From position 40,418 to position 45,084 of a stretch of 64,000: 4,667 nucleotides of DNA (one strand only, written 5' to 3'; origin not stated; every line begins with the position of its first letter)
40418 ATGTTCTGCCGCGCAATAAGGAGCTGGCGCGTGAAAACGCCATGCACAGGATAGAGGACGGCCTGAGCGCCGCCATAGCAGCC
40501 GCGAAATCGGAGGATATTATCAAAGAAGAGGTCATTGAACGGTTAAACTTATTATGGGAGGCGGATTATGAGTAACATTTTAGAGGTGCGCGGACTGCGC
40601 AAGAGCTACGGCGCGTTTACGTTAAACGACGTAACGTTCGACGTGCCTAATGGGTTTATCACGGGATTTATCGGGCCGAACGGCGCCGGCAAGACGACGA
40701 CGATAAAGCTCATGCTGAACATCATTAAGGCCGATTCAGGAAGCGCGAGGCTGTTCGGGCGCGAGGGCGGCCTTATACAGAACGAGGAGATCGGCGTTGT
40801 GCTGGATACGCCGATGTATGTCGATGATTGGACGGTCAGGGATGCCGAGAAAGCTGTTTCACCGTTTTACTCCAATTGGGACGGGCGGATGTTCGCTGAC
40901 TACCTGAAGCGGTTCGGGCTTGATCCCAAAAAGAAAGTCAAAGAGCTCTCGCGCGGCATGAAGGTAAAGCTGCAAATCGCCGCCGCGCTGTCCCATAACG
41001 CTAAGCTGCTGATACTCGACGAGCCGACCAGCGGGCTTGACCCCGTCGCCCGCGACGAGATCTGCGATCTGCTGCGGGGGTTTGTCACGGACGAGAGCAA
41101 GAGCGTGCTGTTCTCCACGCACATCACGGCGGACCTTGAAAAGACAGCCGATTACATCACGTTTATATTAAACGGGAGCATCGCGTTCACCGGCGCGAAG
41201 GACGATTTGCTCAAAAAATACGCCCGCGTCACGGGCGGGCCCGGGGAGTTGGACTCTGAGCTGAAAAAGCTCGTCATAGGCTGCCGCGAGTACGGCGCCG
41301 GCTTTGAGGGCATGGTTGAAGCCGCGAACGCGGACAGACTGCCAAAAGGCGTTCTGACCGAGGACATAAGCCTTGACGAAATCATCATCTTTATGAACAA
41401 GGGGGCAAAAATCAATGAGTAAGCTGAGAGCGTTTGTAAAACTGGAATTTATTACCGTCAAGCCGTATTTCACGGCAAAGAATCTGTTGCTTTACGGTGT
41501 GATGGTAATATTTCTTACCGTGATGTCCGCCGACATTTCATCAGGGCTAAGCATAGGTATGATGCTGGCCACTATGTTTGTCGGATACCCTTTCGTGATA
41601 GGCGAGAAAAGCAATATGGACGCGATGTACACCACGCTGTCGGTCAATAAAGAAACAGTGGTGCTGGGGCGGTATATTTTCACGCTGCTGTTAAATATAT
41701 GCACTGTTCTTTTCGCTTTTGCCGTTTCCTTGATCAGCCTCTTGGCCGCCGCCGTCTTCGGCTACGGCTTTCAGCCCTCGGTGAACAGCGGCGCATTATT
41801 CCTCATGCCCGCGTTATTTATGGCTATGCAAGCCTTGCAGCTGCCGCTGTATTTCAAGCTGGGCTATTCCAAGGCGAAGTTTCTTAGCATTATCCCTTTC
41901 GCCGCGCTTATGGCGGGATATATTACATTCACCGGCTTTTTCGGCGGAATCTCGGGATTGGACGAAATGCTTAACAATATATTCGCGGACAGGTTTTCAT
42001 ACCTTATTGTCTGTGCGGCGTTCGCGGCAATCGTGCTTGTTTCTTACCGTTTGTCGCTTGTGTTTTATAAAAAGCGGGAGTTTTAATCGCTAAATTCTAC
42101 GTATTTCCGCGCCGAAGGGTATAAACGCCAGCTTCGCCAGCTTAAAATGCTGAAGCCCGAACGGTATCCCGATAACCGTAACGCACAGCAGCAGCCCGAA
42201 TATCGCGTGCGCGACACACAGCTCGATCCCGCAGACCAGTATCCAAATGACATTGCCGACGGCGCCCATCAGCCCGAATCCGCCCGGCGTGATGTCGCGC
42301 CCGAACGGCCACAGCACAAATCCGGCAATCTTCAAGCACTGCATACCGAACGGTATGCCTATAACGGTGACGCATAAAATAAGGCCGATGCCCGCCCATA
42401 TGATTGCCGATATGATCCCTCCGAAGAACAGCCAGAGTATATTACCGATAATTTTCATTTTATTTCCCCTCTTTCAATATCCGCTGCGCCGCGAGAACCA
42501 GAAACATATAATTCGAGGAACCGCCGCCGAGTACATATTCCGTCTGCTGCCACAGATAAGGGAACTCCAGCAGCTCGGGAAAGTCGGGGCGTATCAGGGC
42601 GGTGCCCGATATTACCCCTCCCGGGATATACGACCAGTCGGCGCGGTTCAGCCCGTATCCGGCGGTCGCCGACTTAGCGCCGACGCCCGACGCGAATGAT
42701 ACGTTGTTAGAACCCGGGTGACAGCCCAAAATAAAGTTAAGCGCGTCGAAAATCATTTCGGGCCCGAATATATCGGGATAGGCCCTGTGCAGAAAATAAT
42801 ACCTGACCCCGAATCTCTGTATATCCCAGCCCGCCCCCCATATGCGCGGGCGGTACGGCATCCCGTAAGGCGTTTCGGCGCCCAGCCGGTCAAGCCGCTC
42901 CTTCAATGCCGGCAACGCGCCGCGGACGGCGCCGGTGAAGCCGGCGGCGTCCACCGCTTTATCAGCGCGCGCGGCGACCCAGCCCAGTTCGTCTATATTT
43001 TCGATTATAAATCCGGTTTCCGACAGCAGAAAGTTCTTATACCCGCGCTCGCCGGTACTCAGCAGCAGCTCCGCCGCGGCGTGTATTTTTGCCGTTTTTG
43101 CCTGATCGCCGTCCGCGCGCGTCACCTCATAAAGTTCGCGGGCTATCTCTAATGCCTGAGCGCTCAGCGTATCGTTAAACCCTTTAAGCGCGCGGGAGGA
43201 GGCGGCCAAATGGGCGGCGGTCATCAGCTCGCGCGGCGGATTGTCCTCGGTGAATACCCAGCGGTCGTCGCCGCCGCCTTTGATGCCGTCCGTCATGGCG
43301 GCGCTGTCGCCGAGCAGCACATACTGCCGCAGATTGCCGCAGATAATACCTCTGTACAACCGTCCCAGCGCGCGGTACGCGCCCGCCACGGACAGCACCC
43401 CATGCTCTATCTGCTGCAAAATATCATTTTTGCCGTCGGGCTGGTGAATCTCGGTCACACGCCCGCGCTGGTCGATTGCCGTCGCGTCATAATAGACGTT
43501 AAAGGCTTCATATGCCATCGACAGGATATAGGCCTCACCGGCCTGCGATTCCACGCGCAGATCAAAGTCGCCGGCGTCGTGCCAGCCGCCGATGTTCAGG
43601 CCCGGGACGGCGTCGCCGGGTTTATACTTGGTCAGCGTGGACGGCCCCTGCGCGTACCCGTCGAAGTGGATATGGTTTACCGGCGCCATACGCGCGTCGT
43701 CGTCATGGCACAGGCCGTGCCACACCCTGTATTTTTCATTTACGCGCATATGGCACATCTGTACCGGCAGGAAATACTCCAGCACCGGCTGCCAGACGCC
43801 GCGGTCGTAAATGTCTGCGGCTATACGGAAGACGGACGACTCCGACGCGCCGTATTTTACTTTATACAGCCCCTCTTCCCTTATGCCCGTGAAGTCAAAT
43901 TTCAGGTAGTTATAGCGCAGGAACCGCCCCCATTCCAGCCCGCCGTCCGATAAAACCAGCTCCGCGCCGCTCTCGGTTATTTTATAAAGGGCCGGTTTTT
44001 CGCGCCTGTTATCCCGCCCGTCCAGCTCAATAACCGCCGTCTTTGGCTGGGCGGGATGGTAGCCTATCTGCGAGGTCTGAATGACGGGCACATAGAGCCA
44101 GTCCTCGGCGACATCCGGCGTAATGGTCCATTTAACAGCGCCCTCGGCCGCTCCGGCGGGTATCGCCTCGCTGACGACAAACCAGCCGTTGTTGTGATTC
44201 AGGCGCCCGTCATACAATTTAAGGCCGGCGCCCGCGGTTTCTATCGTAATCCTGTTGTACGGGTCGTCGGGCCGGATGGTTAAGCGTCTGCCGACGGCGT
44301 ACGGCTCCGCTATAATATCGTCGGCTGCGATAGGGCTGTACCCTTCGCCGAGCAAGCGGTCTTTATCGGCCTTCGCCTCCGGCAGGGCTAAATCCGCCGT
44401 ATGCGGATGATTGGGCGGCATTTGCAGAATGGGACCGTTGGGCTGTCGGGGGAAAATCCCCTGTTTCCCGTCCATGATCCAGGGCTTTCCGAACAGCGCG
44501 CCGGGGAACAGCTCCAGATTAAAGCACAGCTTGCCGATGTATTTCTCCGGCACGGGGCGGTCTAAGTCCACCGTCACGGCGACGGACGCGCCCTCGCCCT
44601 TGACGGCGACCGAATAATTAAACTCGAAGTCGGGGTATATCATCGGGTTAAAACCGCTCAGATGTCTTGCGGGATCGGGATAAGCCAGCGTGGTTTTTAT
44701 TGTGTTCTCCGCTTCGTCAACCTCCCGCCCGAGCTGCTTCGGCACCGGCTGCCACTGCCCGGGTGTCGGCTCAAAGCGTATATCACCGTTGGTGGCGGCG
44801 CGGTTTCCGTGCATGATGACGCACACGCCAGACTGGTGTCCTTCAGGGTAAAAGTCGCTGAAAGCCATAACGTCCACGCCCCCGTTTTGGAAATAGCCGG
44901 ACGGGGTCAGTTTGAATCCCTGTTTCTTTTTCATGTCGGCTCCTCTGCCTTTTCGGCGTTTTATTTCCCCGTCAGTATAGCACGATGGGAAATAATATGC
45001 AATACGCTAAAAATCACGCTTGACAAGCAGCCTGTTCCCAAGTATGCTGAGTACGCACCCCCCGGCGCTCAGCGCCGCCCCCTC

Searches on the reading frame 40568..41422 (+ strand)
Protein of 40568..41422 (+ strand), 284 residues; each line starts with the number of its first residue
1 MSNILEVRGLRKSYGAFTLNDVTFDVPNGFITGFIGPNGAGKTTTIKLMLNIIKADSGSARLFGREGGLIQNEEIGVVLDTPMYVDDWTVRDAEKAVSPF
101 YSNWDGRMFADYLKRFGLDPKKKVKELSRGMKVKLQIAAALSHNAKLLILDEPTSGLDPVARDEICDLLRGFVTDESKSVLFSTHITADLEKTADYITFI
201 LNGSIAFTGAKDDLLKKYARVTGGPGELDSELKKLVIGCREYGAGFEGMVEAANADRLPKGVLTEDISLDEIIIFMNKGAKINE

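Call 23: search_protein_families(library=pfam, proteins=[window:40568-41422:+], max_evalue=0.00001)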
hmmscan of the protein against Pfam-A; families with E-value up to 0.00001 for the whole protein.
window:40568-41422:+ (284 aa): 2 families
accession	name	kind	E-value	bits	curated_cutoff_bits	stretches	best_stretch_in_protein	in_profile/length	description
PF00005.33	ABC_tran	-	9.1e-24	85.1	25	1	19-155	1-137/137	ABC transporter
PF13304.12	AAA_21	-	3e-14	54.2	27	1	126-186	237-299/304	AAA domain, putative AbiEii toxin, Type IV TA system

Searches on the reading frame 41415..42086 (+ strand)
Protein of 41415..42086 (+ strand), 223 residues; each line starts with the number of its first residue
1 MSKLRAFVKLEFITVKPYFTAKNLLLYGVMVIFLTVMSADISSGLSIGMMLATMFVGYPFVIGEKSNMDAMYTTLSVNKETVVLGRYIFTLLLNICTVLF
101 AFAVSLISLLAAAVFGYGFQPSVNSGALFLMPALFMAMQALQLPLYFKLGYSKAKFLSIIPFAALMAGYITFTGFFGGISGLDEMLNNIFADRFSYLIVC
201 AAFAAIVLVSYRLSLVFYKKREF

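Call 23: search_protein_families(library=pfam, proteins=[window:41415-42086:+], max_evalue=0.00001)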
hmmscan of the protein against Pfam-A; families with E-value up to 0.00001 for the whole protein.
window:41415-42086:+ (223 aa): 1 family
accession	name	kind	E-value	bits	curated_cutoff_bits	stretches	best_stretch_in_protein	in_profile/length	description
PF13346.12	ABC2_membrane_5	-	2.5e-15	57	25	1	11-219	6-205/205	ABC-2 family transporter protein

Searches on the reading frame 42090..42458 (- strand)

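Call 74: search_protein_families(library=pfam, proteins=[window:42090-42458:-], max_evalue=0.00001)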
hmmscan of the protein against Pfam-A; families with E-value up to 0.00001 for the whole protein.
window:42090-42458:- (122 aa): 1 family
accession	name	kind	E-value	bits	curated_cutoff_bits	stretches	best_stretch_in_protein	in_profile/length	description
PF03733.18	YccF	-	9.4e-39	132.3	27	2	67-117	1-51/51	Inner membrane component domain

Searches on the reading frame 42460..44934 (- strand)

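Call 23: search_protein_families(library=pfam, proteins=[window:42460-44934:-], max_evalue=0.00001)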
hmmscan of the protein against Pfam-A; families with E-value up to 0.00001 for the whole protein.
window:42460-44934:- (824 aa): 1 family
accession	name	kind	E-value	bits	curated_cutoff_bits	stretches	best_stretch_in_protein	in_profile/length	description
PF00759.25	Glyco_hydro_9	-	1e-09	38.7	27.7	1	405-756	28-382/444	Glycosyl hydrolase family 9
